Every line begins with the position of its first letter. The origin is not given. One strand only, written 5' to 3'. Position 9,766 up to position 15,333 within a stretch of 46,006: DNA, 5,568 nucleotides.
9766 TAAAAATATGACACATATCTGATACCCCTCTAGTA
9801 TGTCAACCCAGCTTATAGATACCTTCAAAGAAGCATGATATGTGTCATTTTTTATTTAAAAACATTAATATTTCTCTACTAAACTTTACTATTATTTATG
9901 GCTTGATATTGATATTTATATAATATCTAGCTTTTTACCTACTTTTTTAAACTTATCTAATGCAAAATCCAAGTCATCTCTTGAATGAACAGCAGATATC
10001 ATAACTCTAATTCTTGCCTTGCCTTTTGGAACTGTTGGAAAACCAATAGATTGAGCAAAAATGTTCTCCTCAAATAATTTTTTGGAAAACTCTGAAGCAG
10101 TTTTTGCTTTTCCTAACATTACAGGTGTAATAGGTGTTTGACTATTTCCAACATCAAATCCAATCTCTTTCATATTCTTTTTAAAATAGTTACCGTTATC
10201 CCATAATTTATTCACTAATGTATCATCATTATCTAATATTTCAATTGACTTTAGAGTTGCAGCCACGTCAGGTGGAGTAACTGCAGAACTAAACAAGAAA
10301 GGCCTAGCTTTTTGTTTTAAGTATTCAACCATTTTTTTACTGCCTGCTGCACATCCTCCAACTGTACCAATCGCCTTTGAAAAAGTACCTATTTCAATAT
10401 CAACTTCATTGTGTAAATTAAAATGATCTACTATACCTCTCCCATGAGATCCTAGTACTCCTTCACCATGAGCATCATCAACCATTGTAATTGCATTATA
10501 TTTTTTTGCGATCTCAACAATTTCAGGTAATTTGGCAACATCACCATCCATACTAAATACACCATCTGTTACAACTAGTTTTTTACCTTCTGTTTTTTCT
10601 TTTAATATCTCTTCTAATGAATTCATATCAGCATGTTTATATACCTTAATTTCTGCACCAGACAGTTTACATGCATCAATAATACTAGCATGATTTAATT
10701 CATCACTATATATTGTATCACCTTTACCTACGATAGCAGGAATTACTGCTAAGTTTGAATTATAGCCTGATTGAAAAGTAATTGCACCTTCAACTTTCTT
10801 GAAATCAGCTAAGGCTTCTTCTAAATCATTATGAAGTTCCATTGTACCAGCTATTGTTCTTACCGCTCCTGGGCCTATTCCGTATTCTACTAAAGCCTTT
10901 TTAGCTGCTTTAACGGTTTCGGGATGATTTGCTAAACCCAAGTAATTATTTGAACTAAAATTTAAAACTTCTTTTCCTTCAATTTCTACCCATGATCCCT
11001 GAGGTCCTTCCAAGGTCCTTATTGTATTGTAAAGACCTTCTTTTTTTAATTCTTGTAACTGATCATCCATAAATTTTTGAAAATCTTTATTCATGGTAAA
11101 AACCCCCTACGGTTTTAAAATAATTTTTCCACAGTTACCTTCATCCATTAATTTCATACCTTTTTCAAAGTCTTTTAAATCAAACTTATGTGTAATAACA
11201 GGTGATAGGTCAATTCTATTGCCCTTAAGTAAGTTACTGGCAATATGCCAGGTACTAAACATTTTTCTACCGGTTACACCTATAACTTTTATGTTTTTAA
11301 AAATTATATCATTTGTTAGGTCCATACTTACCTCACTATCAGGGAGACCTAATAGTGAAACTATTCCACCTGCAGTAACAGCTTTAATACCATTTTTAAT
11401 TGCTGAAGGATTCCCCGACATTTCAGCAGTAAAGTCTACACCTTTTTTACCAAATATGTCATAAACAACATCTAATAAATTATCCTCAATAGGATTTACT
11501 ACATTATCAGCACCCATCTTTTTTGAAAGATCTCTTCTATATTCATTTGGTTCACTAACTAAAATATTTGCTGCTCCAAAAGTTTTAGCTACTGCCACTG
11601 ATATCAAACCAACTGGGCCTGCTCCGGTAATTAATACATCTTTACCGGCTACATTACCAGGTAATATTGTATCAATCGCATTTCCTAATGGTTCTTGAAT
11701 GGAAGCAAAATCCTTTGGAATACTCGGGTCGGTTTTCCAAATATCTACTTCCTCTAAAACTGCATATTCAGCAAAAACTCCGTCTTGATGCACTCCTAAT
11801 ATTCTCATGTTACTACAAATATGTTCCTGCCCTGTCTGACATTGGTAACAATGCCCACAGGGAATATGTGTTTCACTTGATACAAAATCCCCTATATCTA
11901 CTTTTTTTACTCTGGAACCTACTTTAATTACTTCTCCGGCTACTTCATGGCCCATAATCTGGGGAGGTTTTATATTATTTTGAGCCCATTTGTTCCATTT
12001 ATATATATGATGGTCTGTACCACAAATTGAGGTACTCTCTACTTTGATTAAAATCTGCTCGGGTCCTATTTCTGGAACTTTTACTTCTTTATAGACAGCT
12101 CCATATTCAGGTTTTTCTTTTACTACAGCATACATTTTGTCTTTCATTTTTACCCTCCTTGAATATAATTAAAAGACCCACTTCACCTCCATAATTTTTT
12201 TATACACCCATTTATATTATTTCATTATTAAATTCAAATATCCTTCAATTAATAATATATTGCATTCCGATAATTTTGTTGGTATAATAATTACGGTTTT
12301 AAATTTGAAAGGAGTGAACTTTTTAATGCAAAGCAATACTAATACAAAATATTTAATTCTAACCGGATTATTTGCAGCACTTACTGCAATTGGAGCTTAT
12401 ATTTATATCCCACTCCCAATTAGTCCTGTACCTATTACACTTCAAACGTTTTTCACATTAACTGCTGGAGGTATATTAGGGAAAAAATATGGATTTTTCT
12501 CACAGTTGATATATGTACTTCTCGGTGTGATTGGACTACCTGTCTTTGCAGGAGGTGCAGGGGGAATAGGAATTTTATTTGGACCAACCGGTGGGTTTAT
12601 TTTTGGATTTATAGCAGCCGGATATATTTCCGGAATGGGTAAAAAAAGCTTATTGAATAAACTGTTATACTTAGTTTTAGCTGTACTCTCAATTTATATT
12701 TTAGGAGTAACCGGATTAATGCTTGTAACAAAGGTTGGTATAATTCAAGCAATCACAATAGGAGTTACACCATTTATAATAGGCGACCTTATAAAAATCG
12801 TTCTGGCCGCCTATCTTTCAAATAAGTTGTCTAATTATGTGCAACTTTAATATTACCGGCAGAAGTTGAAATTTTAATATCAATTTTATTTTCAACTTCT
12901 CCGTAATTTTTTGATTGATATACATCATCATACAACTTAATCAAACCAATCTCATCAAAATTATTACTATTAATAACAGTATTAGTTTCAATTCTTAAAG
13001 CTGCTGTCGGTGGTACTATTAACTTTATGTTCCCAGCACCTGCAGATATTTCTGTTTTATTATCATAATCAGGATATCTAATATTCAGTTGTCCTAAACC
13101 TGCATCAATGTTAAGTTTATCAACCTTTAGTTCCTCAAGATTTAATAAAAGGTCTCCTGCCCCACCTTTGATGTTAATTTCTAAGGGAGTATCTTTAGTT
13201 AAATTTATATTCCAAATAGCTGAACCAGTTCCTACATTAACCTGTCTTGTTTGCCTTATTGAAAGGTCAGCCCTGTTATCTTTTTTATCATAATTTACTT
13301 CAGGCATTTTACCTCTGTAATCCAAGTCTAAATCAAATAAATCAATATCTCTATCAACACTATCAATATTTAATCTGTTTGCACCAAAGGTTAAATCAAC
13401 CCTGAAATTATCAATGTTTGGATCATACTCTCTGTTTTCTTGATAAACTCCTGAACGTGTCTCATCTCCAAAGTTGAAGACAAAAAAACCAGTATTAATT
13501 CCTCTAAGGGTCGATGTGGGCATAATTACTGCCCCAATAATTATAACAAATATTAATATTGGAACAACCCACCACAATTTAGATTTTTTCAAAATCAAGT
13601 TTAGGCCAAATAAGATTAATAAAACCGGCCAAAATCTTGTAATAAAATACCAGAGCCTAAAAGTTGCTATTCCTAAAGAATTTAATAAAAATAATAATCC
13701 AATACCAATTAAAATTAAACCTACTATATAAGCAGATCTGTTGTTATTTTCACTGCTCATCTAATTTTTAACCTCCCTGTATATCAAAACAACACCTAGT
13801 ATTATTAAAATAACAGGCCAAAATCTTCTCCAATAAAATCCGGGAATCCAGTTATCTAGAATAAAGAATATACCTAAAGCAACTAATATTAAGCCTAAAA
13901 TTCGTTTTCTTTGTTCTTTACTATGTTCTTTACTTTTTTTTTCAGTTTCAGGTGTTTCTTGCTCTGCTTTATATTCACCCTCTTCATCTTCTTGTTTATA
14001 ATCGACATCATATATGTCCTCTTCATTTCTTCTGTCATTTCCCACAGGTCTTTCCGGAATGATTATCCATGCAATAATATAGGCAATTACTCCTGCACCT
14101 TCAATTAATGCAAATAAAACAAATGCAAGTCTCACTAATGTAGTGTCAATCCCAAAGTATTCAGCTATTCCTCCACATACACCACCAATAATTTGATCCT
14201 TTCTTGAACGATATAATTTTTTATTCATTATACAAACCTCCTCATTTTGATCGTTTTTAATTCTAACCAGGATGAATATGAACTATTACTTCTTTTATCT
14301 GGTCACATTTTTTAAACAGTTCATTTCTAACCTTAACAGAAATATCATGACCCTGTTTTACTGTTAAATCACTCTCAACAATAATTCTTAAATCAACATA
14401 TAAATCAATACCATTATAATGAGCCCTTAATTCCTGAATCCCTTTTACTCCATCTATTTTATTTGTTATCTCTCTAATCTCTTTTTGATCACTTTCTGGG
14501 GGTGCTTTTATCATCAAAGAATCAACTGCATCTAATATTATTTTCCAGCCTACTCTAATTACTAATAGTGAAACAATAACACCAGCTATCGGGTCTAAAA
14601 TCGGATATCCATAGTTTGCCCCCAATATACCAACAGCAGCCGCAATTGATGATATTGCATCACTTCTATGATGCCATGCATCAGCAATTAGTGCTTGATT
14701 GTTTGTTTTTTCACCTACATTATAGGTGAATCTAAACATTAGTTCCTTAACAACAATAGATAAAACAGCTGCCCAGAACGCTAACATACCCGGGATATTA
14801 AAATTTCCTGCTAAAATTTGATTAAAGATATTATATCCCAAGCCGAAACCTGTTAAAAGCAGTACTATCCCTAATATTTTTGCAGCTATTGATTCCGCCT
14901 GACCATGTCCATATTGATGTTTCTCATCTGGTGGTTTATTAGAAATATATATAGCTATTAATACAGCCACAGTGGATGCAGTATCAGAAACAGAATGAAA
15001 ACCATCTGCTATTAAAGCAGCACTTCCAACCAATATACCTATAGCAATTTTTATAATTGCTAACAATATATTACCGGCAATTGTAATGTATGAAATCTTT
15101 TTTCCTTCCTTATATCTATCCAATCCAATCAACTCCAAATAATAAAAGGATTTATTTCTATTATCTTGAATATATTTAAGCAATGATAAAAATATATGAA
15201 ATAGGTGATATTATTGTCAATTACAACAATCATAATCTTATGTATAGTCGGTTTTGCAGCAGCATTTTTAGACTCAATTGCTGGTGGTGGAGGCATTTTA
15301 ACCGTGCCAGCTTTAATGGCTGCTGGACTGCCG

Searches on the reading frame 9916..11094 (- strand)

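Call 83: search_protein_families(library=ncbifam, proteins=[window:9916-11094:-], max_evalue=1e-20)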
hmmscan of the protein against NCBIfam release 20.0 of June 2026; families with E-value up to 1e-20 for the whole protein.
window:9916-11094:- (392 aa): 11 families
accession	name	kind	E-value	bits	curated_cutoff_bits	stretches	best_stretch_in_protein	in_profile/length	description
TIGR01825.1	gly_Cac_T_rel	subfamily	6.3e-179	594.6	535.4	1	10-392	2-385/385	BioF/Kbl family PLP-dependent acyltransferase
NF005394.0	PRK06939.1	equivalog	5.4e-159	529.2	460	1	1-392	1-397/397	glycine C-acetyltransferase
TIGR00858.1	bioF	equivalog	7.9e-132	439.4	426.45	1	24-382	4-364/365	8-amino-7-oxononanoate synthase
TIGR01822.1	2am3keto_CoA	equivalog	1.5e-122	409.3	493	1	6-392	2-393/393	glycine C-acetyltransferase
NF047600.1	SerpalmtaseCFB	equivalog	8.7e-119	396.7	640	1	11-391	13-394/395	serine palmitoyltransferase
NF047599.1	SerpalmtaseBetaP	equivalog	4e-97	325.4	500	1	36-389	38-393/394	serine palmitoyltransferase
TIGR01821.1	5aminolev_synth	equivalog_domain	7.4e-90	301.7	338.55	1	4-391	2-399/402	5-aminolevulinate synthase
NF047603.1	SerpalmtaseAlphaP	equivalog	3.1e-78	263.2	670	1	38-392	42-399/399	serine palmitoyltransferase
NF005526.0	PRK07179.1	equivalog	1.2e-60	205.3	428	1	40-390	53-400/407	alpha-hydroxyketone-type quorum-sensing autoinducer synthase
NF005697.0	PRK07505.1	subfamily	3.4e-54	184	342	1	12-385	20-398/405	hypothetical protein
NF004608.1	PRK05937.1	equivalog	9.8e-38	129.9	399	1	43-383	4-343/366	8-amino-7-oxononanoate synthase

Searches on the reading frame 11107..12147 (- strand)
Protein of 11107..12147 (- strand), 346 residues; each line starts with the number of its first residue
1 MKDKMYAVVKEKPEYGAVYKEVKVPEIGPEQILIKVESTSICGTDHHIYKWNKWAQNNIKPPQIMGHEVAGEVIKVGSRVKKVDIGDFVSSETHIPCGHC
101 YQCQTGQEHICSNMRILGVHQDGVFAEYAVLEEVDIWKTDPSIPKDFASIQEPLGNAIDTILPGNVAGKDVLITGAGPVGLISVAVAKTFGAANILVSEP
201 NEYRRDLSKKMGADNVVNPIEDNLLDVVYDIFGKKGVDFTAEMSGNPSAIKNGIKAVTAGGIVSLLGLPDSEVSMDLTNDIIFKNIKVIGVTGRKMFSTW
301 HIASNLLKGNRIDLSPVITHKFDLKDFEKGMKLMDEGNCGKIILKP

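Call 83: search_protein_families(library=ncbifam, proteins=[window:11107-12147:-], max_evalue=1e-20)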
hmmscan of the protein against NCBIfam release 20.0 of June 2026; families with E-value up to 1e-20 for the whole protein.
window:11107-12147:- (346 aa): 17 families
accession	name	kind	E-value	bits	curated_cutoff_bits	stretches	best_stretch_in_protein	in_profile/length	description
TIGR00692.1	tdh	equivalog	1.7e-144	481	458.35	1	7-345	1-339/340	L-threonine 3-dehydrogenase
NF003808.0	PRK05396.1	equivalog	1.4e-136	454.9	380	1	5-345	1-339/341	L-threonine 3-dehydrogenase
NF041097.1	keto_inos_dh_IolM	equivalog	1.7e-60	204.7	450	1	20-345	43-388/389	scyllo-inosose 3-dehydrogenase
NF007375.0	PRK09880.1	equivalog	1.4e-52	178.6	469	1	8-334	9-330/344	L-idonate 5-dehydrogenase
NF007489.0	PRK10083.1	equivalog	2.8e-52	177.8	376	1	5-344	1-335/339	Zn-dependent oxidoreductase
NF010344.0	PRK13771.1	subfamily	1.5e-44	152.4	349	1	5-345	1-332/334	putative alcohol dehydrogenase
NF041172.1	AcrlCoa_red_Thmprot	equivalog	2.7e-36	125.2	500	1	5-346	1-334/334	acryloyl-CoA reductase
NF007642.0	PRK10309.1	equivalog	6.8e-36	124.2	550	1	7-345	3-345/347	galactitol-1-phosphate 5-dehydrogenase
TIGR03366.1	HpnZ_proposed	hypoth_equivalog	1.4e-33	116.5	328.1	1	27-291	3-278/315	putative phosphonate catabolism associated alcohol dehydrogenase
NF006940.0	PRK09422.1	equivalog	5.4e-31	107.8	344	1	6-291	2-283/338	alcohol dehydrogenase AdhP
TIGR03451.1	mycoS_dep_FDH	equivalog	2.6e-30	105.5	512.9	1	7-339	4-351/358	S-(hydroxymethyl)mycothiol dehydrogenase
TIGR03989.1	Rxyl_3153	subfamily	6.9e-30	104.5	440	0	19-113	16-107/370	NDMA-dependent alcohol dehydrogenase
TIGR02819.1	fdhA_non_GSH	equivalog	2.3e-27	95.6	636.95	0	31-114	38-117/397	formaldehyde dehydrogenase, glutathione-independent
TIGR02818.1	adh_III_F_hyde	equivalog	6.3e-27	94.6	543.95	0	124-342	139-364/368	S-(hydroxymethyl)glutathione dehydrogenase/class III alcohol dehydrogenase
TIGR03201.1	dearomat_had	equivalog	6.7e-25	87.9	338.65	1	18-320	12-323/349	6-hydroxycyclohex-1-ene-1-carbonyl-CoA dehydrogenase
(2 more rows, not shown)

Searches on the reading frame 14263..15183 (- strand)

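Call 83: search_protein_families(library=ncbifam, proteins=[window:14263-15183:-], max_evalue=1e-20)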
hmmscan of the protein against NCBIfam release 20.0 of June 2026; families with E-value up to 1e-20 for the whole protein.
window:14263-15183:- (306 aa): 9 families
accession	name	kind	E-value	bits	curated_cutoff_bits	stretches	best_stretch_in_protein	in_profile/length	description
TIGR01297.1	CDF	superfamily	1.3e-74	251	82.35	1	28-305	2-282/285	cation diffusion facilitator family transporter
NF033616.1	CDF_MamB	equivalog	2.4e-71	240.5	350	1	29-305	7-283/284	magnetosome biogenesis CDF transporter MamB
NF033615.1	CDF_MamM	equivalog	1.1e-66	225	350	1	28-304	9-287/290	magnetosome biogenesis CDF transporter MamM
NF040994.1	MamV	equivalog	6.2e-43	147.1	500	1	31-302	14-284/319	CDF transporter MamV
NF050169.1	CatEfflxFieF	equivalog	2e-38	132.3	420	1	33-305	10-281/282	cation efflux pump FieF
NF052621.1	MngEfTpMntE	equivalog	8.1e-37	127.2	500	1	31-305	6-281/293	manganese efflux transporter MntE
NF007064.0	PRK09509.1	equivalog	6.4e-34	117.3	447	1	39-305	21-286/300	CDF family cation-efflux transporter FieF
NF052602.1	Zn_efflux_Cdf31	equivalog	2.5e-32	112.5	460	1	24-305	3-289/299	CDF family zinc efflux transporter Cdf31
NF002923.0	PRK03557.1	equivalog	8.4e-24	84.4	408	1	40-256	30-246/313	CDF family zinc transporter ZitB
